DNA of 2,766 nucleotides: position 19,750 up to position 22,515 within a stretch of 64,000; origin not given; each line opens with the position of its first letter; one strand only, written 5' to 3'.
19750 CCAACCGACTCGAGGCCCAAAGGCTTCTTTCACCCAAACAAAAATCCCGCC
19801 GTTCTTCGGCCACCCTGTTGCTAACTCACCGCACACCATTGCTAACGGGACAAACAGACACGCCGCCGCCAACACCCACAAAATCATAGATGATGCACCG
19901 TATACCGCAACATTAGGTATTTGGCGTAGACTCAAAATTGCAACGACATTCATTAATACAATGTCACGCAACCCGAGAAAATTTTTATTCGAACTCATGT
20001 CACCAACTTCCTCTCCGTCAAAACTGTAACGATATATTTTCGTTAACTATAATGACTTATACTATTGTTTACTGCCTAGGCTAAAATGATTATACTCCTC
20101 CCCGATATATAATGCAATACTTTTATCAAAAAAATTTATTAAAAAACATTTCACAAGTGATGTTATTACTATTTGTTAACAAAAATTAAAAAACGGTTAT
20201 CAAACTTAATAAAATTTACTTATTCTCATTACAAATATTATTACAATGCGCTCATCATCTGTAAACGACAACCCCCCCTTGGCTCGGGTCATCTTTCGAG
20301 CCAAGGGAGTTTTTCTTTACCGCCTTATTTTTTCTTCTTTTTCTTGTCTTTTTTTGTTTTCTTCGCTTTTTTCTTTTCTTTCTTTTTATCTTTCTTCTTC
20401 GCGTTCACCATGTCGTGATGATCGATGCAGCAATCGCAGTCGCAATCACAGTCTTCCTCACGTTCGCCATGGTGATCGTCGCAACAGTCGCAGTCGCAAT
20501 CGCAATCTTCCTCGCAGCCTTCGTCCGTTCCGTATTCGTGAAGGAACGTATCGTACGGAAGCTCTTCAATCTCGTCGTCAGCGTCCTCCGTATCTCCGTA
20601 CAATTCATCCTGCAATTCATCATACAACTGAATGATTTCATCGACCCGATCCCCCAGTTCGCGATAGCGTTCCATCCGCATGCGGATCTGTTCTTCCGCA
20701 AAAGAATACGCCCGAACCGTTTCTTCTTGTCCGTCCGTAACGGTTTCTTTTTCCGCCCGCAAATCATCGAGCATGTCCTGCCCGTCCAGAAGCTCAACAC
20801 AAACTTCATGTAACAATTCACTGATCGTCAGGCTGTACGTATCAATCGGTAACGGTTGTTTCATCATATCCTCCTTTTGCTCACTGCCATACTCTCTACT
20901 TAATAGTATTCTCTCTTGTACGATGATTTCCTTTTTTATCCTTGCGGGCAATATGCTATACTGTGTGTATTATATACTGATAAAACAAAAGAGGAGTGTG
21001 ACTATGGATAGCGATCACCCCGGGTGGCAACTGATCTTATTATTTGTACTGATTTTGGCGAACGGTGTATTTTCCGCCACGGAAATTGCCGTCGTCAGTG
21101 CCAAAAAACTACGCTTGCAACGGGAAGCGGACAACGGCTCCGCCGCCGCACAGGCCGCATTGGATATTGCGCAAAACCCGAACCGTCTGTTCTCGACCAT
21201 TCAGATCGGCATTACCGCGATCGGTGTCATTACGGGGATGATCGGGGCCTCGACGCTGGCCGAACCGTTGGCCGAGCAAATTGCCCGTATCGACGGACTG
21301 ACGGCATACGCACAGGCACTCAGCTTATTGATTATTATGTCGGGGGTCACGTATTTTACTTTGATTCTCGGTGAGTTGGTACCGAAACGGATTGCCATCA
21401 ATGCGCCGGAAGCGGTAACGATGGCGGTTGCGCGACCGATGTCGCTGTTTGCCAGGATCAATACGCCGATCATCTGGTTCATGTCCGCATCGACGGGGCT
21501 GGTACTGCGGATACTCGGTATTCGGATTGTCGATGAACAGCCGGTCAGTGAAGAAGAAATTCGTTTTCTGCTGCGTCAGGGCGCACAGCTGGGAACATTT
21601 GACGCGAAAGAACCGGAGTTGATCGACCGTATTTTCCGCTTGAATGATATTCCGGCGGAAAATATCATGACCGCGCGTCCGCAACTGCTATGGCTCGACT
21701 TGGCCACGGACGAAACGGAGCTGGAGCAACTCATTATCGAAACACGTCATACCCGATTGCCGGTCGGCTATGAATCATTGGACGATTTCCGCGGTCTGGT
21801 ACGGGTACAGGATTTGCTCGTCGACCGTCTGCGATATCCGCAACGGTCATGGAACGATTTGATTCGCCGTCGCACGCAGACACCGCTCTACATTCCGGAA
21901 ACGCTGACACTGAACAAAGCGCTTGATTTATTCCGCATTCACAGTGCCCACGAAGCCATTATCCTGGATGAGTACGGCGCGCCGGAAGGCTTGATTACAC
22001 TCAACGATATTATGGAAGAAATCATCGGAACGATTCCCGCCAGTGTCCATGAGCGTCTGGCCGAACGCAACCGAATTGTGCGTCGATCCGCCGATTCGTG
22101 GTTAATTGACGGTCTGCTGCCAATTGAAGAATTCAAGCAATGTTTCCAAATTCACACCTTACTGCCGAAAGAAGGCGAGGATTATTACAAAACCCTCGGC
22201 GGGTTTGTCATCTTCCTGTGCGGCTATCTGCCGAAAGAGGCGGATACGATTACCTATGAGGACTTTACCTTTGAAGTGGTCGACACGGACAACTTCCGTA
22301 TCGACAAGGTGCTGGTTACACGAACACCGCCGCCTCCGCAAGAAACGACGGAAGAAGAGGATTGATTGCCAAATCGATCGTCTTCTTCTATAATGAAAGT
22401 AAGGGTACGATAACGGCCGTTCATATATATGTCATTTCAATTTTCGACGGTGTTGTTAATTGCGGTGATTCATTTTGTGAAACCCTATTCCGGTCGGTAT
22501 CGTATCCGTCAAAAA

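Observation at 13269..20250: Low-GC island (about 7 kb) inserted in a high-GC chromosome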

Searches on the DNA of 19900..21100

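Call 10: search_rna_families(source=window, start=19900, end=21100, threshold=evalue, max_evalue=5)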
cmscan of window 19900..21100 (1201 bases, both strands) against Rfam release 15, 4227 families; matches with E-value up to 5: 2.
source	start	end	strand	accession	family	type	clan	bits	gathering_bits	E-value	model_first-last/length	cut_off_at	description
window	20576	20627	-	RF01139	sR2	Gene; snRNA; snoRNA; CD-box;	-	16.4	42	0.67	1-57/57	no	Small nucleolar RNA sR2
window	20299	20347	-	RF01675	CrcZ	Gene; sRNA;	-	12.5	95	0.87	1-398/398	no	Pseudomonas sRNA CrcZ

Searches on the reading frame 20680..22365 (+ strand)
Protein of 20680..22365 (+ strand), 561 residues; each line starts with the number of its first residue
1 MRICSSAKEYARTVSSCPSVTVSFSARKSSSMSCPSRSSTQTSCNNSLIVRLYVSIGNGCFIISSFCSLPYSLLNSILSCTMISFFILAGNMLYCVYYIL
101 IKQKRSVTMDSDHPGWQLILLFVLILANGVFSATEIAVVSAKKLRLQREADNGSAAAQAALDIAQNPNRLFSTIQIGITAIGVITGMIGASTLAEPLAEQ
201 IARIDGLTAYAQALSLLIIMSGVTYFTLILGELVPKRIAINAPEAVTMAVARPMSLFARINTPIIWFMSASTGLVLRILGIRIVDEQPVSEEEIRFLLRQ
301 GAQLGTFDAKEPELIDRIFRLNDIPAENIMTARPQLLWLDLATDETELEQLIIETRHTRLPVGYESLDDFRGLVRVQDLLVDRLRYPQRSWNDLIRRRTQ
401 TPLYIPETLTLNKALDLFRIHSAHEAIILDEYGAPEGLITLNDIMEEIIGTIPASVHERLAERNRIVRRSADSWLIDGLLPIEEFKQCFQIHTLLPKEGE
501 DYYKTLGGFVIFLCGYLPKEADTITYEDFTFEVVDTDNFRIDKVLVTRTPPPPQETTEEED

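Call 3: search_protein_families(library=ncbifam, proteins=[window:20680-22365:+])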
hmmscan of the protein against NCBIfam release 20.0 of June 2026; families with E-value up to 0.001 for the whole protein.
window:20680-22365:+ (561 aa): 4 families
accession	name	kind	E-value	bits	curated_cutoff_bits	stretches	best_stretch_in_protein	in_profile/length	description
NF052568.1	PolamExpPaeASal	equivalog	4.6e-95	318.9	500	1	117-548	4-424/424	polyamine export protein PaeA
TIGR03520.1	GldE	subfamily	6.5e-51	173.7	376.05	1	121-547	1-406/408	gliding motility-associated protein GldE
NF008604.1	PRK11573.1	equivalog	3.3e-46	158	475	1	118-551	10-421/428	hypothetical protein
NF011675.0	PRK15094.1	equivalog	5.3e-29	101.4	379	1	282-548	25-281/292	CNNM family magnesium/cobalt transport protein CorC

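Call 4: search_protein_families(library=pfam, proteins=[window:20680-22365:+])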
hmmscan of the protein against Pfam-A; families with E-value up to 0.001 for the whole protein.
window:20680-22365:+ (561 aa): 3 families
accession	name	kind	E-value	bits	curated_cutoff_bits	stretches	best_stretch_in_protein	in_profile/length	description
PF01595.25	CNNM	-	2e-46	158.4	28.4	1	119-311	1-181/181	Cyclin M transmembrane N-terminal domain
PF03471.22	CorC_HlyC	-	2.8e-18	66.2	27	1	469-549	3-80/81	Transporter associated domain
PF00571.33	CBS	-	2.1e-09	38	24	1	401-449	8-56/57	CBS domain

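Call 16: find_homologous_proteins(query=window:21004-22365:+, max_evalue=1e-40)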
Query window:21004-22365:+ (453 aa): 4275 proteins with E <= 1e-40 among 8000 candidates; the best 120 are listed.
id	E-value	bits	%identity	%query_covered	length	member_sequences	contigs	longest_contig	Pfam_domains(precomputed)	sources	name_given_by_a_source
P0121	1.4e-293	991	99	100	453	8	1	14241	PF01595.26,PF03471.23,PF00571.34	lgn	-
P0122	3.9e-259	878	89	97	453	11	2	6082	PF01595.26,PF03471.23,PF00571.34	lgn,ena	-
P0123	9.4e-259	876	88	100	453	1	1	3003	PF01595.26,PF03471.23,PF00571.34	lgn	-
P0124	1.2e-205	701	68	97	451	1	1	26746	PF01595.26,PF03471.23,PF00571.34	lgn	-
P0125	1.5e-205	701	68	100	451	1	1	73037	PF01595.26,PF03471.23,PF00571.34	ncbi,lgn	-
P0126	3.4e-201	687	68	98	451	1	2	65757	PF01595.26,PF03471.23,PF00571.34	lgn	-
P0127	4.4e-198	677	68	97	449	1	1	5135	PF01595.26,PF03471.23,PF00571.34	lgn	-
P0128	7.2e-197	673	67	100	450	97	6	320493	PF01595.26,PF03471.23,PF00571.34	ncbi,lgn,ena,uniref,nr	ncbi:MAG: hemolysin family protein [Negativicoccus succinicivorans]|uniref:hemolysin family protein 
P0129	1.9e-196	671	64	100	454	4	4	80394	PF01595.26,PF03471.23,PF00571.34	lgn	-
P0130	1.6e-163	563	48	76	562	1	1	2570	PF01595.26,PF03471.23,PF00571.34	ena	-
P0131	5.7e-150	518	55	94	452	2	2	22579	PF01595.26,PF03471.23,PF00571.34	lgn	-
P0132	6.1e-148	511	54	94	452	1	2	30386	PF01595.26,PF03471.23,PF00571.34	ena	-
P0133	3.1e-147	509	54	94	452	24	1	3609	PF01595.26,PF03471.23,PF00571.34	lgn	-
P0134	3.4e-147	509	53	95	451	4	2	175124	PF01595.26,PF03471.23,PF00571.34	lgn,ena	-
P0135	9.9e-147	507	55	94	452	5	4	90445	PF01595.26,PF03471.23,PF00571.34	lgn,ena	-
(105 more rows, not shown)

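Call 18: find_encoding_contigs(protein=P0122, flank=10000, max_places=4)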
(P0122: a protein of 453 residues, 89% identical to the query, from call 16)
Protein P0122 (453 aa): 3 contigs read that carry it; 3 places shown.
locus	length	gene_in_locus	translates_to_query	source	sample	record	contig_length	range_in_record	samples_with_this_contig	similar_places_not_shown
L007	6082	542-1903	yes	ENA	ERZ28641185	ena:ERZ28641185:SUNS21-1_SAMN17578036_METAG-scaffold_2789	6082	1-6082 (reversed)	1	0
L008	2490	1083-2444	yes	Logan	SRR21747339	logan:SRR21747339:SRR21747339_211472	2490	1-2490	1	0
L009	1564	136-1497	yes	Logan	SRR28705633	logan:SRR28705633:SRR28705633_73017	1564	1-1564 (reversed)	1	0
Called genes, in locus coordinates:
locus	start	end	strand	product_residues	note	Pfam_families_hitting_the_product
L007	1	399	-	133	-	?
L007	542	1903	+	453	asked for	PF01595:CNNM, PF00571:CBS (weak), PF03471:CorC_HlyC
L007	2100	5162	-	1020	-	PF00873:ACR_tran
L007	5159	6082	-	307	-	?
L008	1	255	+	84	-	?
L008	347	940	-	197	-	-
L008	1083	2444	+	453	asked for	PF01595:CNNM, PF00571:CBS (weak), PF03471:CorC_HlyC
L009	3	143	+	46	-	?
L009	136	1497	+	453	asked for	PF01595:CNNM, PF00571:CBS (weak), PF03471:CorC_HlyC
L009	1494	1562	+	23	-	?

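Call 19: find_encoding_contigs(protein=P0128, flank=10000, max_places=3)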
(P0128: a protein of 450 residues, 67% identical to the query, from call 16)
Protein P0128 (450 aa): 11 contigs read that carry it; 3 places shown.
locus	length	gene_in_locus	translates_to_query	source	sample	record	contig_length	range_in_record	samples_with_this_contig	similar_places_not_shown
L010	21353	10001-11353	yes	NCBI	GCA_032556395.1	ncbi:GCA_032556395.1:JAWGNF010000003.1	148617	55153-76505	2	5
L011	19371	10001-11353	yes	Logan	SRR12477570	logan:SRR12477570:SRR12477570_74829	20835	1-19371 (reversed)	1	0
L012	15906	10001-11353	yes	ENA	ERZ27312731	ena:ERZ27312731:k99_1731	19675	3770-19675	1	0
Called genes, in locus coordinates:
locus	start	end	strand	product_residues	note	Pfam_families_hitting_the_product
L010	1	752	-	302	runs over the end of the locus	-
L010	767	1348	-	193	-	PF02572:CobA_CobO_BtuR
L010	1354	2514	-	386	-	PF13280:WYL, PF25583:WCX (faint)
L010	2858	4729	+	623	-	PF13520:AA_permease_2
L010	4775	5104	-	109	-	PF05437:AzlD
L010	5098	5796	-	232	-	PF03591:AzlC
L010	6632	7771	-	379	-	PF04389:Peptidase_M28, PF01546:Peptidase_M20, PF05343:Peptidase_M42 (weak), PF07687:M20_dimer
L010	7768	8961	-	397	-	PF00817:IMS, PF11798:IMS_HHH (weak), PF11799:IMS_C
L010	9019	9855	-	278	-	-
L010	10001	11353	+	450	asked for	PF01595:CNNM, PF00571:CBS, PF03471:CorC_HlyC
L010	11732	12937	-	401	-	PF00999:Na_H_Exchanger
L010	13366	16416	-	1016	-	PF00873:ACR_tran, PF03176:MMPL (faint)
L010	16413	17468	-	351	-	PF00364:Biotin_lipoyl (faint), PF25881:HH_YBHG (weak), PF25994:HH_AprE (weak), PF25954:Beta-barrel_RND_2 (weak), PF25967:RND-MFP_C, PF25975:CzcB_C (weak), PF25989:YknX_C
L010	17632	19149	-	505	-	PF00324:AA_permease, PF13520:AA_permease_2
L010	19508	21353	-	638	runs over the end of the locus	PF02518:HATPase_c, PF00204:DNA_gyraseB, PF01751:Toprim, PF00986:DNA_gyraseB_C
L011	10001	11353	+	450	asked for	PF01595:CNNM, PF00571:CBS, PF03471:CorC_HlyC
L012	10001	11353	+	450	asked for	PF01595:CNNM, PF00571:CBS, PF03471:CorC_HlyC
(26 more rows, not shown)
